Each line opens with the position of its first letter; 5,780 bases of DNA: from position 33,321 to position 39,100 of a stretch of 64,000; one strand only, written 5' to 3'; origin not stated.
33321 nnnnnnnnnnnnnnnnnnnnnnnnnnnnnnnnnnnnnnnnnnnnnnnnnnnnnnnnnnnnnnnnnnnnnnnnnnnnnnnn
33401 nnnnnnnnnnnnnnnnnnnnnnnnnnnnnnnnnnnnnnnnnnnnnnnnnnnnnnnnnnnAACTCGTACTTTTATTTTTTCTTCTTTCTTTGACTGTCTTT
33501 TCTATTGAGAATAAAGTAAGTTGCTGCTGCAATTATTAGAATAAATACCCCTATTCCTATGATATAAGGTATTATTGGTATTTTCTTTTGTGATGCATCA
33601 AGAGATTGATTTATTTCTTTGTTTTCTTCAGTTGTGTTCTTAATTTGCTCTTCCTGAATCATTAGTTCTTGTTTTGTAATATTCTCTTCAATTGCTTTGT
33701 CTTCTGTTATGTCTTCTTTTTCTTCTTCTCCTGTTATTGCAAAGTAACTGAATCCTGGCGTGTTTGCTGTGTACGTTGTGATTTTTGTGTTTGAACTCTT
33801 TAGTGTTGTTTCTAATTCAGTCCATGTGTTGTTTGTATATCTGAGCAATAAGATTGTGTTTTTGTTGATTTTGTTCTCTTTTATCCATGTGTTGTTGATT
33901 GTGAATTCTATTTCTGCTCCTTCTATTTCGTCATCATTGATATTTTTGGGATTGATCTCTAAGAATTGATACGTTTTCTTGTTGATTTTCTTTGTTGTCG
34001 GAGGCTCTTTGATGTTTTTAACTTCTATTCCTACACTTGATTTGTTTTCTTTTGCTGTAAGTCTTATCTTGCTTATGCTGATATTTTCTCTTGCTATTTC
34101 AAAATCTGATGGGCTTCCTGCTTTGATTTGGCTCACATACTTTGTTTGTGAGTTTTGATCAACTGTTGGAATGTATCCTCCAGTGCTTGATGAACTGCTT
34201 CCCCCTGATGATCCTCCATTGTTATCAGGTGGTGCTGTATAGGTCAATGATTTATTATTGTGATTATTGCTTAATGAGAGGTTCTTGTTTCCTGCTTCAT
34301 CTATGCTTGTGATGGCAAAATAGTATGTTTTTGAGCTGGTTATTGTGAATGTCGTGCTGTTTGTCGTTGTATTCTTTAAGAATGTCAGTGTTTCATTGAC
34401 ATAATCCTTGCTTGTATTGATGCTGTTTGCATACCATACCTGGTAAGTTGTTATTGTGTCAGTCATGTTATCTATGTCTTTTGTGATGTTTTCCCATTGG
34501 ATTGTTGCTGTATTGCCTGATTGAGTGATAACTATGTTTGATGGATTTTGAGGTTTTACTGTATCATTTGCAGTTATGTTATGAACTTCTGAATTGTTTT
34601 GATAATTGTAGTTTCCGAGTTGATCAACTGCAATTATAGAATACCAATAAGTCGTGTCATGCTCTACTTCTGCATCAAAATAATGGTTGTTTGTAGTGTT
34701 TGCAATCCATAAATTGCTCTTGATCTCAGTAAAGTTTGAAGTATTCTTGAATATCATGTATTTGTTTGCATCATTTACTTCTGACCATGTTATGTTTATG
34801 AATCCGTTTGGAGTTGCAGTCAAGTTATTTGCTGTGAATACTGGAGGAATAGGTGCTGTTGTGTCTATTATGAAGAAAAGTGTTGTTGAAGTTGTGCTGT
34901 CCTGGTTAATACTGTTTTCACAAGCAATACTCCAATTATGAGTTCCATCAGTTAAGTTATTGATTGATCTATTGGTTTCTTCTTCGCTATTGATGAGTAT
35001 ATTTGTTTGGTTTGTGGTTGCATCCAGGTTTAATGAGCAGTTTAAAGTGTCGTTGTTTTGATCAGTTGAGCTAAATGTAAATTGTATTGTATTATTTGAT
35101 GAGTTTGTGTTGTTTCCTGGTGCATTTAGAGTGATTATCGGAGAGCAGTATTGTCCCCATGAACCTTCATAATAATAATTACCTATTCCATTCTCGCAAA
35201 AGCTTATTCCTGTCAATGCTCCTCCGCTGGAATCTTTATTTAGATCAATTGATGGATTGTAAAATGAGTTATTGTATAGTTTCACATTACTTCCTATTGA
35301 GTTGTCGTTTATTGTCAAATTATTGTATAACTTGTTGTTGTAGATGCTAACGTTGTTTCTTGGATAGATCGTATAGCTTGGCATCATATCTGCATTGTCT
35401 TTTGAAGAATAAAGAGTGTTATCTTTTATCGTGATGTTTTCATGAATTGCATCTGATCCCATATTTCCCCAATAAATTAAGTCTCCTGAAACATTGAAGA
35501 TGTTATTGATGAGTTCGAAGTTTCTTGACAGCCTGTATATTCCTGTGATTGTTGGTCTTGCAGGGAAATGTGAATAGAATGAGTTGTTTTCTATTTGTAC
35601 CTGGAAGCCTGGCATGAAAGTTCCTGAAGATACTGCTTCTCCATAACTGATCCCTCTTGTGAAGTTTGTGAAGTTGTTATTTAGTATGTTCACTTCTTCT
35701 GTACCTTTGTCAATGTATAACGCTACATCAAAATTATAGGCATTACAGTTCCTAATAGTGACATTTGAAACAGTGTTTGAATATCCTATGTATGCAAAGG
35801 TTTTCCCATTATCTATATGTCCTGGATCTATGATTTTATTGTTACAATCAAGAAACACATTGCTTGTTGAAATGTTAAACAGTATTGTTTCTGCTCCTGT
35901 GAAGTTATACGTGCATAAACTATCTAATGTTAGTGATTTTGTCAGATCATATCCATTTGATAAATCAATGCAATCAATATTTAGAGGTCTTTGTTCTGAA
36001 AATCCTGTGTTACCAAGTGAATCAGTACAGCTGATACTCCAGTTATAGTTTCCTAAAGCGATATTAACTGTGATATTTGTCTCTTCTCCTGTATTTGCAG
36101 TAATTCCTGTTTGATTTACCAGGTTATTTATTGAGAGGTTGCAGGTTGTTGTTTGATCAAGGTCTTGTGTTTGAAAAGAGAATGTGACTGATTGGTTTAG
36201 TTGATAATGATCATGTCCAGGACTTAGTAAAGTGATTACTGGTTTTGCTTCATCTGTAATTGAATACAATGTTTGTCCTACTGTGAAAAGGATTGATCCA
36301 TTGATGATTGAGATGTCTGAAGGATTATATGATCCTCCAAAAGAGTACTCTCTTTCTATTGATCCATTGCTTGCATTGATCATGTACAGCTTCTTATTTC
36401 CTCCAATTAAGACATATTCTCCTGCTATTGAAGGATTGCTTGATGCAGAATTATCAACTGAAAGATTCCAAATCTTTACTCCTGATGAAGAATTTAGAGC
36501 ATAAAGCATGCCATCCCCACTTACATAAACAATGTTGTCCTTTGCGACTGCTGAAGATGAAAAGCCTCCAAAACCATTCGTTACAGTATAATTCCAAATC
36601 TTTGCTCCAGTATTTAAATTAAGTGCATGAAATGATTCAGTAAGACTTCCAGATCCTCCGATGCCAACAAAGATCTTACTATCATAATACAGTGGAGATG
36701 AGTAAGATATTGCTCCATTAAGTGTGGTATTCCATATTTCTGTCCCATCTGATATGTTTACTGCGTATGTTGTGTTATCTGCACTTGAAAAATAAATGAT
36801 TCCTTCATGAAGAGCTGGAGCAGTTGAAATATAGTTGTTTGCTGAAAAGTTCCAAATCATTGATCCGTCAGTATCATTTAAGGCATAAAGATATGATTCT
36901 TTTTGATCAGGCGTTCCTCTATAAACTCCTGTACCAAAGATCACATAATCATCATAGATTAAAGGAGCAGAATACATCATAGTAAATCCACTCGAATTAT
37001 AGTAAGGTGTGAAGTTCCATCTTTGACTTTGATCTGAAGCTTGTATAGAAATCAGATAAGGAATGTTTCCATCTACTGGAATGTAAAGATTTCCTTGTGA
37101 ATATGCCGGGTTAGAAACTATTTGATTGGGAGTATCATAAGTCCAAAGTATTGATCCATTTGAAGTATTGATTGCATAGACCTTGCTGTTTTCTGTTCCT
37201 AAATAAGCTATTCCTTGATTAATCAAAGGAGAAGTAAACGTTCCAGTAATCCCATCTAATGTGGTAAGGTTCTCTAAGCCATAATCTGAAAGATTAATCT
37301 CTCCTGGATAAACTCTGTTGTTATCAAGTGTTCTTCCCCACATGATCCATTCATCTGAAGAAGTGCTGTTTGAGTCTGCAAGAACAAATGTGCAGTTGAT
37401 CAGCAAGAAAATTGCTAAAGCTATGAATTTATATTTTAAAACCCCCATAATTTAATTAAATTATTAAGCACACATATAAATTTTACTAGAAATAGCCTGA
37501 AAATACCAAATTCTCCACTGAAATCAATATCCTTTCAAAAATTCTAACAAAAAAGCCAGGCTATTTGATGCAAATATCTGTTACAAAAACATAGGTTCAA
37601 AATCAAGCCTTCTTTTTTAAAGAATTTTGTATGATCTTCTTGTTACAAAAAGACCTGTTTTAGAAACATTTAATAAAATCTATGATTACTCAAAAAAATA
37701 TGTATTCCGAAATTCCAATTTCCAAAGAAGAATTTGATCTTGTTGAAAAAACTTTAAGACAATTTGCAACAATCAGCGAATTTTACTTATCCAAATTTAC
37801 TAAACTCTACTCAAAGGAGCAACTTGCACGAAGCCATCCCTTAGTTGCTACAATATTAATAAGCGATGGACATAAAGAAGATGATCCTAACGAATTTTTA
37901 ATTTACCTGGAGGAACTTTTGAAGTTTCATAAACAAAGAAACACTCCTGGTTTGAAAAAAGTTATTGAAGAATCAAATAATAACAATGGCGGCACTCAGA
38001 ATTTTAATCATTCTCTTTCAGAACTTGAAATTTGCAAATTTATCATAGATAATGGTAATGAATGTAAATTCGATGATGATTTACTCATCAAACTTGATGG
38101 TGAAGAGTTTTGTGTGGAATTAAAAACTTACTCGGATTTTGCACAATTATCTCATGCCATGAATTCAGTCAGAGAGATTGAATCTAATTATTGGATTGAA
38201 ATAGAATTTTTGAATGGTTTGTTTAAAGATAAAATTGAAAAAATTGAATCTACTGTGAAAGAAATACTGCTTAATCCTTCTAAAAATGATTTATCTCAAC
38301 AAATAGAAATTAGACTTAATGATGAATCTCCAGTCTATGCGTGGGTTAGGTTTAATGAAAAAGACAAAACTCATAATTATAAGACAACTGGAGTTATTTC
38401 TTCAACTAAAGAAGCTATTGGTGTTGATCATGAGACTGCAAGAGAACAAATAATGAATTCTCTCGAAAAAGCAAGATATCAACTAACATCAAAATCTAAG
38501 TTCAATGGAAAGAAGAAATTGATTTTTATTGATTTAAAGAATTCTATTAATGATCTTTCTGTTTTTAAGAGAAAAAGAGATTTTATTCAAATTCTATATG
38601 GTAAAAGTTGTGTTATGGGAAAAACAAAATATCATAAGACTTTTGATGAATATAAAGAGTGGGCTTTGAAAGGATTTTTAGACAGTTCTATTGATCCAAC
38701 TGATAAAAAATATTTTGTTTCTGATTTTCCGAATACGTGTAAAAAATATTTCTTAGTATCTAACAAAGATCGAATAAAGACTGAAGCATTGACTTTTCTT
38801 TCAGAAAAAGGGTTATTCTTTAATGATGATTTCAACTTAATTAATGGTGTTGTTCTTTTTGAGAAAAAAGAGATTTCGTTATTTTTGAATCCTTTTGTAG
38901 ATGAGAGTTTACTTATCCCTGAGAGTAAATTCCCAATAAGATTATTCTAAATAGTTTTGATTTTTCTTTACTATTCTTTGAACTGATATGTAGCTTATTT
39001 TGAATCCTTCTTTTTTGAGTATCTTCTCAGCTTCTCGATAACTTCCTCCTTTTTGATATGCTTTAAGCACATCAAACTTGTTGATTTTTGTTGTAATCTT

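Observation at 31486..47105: About 15.6-kb AT-rich integrated element carrying two recombinases, its own replicase and a surface-protein cargo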

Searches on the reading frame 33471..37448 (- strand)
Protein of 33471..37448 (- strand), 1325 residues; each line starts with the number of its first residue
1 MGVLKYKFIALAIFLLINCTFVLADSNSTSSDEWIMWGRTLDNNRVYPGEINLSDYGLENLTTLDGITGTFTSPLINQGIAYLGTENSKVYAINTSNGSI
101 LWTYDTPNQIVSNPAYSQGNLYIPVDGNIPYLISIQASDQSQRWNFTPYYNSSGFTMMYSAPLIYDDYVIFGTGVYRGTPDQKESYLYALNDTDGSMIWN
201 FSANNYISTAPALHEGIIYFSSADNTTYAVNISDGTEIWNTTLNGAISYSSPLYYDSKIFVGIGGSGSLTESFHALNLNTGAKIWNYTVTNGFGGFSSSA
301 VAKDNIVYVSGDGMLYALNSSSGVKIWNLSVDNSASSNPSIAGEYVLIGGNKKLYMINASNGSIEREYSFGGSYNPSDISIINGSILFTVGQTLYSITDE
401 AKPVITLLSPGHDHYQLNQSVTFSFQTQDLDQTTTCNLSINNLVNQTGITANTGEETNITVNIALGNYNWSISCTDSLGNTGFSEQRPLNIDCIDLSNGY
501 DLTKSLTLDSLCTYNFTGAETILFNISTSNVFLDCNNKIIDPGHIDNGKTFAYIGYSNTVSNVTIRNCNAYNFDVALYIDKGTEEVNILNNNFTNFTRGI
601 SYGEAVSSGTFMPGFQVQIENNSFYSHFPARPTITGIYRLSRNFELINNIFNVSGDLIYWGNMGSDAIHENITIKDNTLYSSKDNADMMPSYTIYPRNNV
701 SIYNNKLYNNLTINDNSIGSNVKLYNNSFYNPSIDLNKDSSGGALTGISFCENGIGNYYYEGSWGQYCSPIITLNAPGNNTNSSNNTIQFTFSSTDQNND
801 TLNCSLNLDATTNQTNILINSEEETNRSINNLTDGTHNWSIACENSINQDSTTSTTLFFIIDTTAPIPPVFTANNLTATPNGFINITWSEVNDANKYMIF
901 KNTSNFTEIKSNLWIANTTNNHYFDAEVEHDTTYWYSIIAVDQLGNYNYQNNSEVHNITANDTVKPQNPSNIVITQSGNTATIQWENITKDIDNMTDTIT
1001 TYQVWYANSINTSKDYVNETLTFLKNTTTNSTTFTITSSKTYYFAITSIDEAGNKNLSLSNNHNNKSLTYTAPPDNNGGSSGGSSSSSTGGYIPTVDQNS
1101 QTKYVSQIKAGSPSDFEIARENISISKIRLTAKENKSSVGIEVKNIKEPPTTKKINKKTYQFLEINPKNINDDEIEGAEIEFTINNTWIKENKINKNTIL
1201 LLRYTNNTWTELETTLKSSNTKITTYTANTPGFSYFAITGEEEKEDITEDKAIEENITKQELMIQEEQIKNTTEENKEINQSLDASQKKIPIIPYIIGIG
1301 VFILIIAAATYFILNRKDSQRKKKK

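Call 5: search_protein_families(library=pfam, proteins=[window:33471-37448:-], max_evalue=0.01)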
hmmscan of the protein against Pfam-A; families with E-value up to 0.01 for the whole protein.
window:33471-37448:- (1325 aa): 4 families
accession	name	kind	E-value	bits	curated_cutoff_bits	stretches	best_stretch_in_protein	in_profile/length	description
PF13360.13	PQQ_2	-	4.3e-30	105.5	27.6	2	184-370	2-197/233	Outer membrane protein assembly factor BamB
PF13570.13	Beta-prop_ACSF4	-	2.1e-29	103.4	133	2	185-371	71-254/329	Beta-alanine-activating enzyme, beta-propeller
PF01011.28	PQQ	-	7.8e-09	35.2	26.7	0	72-108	51-87/595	Glucose/ethanol/alcohol dehydrogenase, beta-propeller domain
PF25293.1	Beta-prop_EMC1_N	-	2.1e-05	24.8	34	0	275-373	45-150/219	EMC1 N-terminal beta-propeller domain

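Call 30: search_protein_families(library=padloc, proteins=[window:33471-37448:-], max_evalue=0.01)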
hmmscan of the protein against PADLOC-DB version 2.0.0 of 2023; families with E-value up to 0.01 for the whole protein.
window:33471-37448:- (1325 aa): 0 families

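Call 33: search_protein_families(library=ncbifam, proteins=[window:33471-37448:-], max_evalue=0.001)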
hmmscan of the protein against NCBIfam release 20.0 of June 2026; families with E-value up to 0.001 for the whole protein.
window:33471-37448:- (1325 aa): 6 families
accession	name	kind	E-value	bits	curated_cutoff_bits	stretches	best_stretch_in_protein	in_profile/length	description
TIGR04213.1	PGF_pre_PGF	domain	1.3e-27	96.7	28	1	1105-1240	13-153/153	PGF-pre-PGF domain-containing protein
TIGR03300.1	assembly_YfgL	equivalog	3.1e-26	91.9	285.2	3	183-292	113-221/377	outer membrane protein assembly factor BamB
NF008351.0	PRK11138.1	equivalog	3.7e-23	81.7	423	3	78-146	120-186/394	outer membrane protein assembly factor BamB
TIGR04528.1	acido_non_PQQ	subfamily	5e-17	61.8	650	2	72-204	52-182/493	acido-empty-quinoprotein group A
TIGR03075.1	PQQ_enz_alc_DH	subfamily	5.9e-17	61.5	480.05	2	31-200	18-196/530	PQQ-dependent dehydrogenase, methanol/ethanol family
NF053615.1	SerThrKinAfsKStmc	equivalog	3.6e-16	59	1300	1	77-260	618-788/809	protein serine/threonine kinase AfsK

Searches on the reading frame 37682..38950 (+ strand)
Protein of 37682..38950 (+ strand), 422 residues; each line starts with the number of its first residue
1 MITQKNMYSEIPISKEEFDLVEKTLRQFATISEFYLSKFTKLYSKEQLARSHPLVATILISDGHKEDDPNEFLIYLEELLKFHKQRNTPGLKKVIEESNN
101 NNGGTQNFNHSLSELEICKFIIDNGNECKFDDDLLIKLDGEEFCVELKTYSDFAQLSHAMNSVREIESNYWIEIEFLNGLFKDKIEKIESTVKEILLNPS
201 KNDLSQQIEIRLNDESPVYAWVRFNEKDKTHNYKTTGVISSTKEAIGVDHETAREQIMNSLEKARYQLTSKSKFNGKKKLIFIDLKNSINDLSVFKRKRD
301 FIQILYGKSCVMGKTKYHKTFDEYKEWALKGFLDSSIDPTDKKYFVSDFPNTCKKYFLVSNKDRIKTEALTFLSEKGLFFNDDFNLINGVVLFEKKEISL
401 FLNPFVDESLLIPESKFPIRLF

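Call 5: search_protein_families(library=pfam, proteins=[window:37682-38950:+], max_evalue=0.01)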
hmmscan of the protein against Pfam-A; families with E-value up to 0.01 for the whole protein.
window:37682-38950:+ (422 aa): 1 family
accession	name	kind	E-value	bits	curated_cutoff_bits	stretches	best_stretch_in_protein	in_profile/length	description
PF14201.11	DUF4318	-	0.0035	18.1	27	0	116-161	23-71/75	Domain of unknown function (DUF4318)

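Call 26: find_encoding_contigs(protein=window:37682-38950:+, flank=10000, max_places=6)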
Protein window:37682-38950:+ (422 aa): 1 contig read that carries it; 1 place shown.
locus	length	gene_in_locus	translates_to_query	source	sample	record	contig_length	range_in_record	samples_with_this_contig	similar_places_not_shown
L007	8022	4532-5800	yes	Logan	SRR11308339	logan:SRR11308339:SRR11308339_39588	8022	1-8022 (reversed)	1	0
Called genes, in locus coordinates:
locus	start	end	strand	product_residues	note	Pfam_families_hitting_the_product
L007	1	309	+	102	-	?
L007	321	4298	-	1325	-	PF13360:PQQ_2, PF01011:PQQ (faint), PF25293:Beta-prop_EMC1_N (faint), PF13360:PQQ_2, PF13570:Beta-prop_ACSF4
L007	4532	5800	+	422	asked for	-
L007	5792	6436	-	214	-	PF00239:Resolvase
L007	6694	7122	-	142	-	-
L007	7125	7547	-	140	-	-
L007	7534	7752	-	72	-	-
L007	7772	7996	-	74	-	-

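Call 29: search_protein_families(library=phrogs, proteins=[window:37682-38950:+], max_evalue=0.01)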
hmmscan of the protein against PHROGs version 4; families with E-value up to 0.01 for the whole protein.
window:37682-38950:+ (422 aa): 0 families

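Call 30: search_protein_families(library=padloc, proteins=[window:37682-38950:+], max_evalue=0.01)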
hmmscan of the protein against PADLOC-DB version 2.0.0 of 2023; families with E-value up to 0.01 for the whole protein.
window:37682-38950:+ (422 aa): 0 families

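Call 33: search_protein_families(library=ncbifam, proteins=[window:37682-38950:+], max_evalue=0.001)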
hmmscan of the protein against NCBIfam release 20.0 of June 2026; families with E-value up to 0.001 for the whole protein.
window:37682-38950:+ (422 aa): 0 families

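Call 60: find_homologous_proteins(query=window:37682-38950:+, max_evalue=0.001)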
Query window:37682-38950:+ (422 aa): 1 proteins with E <= 0.001 among 8000 candidates.
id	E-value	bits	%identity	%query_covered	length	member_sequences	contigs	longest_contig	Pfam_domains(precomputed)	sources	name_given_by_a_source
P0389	5.3e-272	920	100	99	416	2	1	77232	-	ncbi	ncbi:MAG: hypothetical protein ACLFP2_00245 [Candidatus Woesearchaeota archaeon]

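Call 77: predict_structure(protein=window:37682-38950:+)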
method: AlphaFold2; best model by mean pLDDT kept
length: 422 residues; sequences in the alignment: 1
mean_pLDDT: 37.1   pTM: 0.21
mean pLDDT of the five models: 37.1, 29.6, 28.8, 26.2, 25.7
residues with pLDDT >= 90: 0; 70-90: 0; 50-70: 13; < 50: 409
segments of 3 or more residues with pLDDT < 50: 1-326, 328-370, 376-378, 381-395, 397-410, 412-414, 420-422
pLDDT, mean of each block of 10 residues (from residue 1): 29 37 38 37 39 38 39 38 38 37 33 31 35 37 37 36 33 37 43 38 37 34 32 24 28 39 34 29 29 32 38 43 47 41 36 34 41 50 41 46 44 50 46
secondary structure, 60 per line:
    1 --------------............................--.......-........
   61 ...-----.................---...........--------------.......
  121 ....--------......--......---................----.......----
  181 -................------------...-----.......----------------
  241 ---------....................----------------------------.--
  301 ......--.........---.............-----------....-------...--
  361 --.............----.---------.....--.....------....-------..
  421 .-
elements in order: H15-42 H45-51 H53-63 H69-85 H89-99 H114-124 E133-138 E141-146 H150-165 E170-176 H182-197 E210-212 E218-224 H250-269 E301-306 E309-314 H321-333 E345-348 E356-358 H363-375 E390-394 E397-401 E419-421
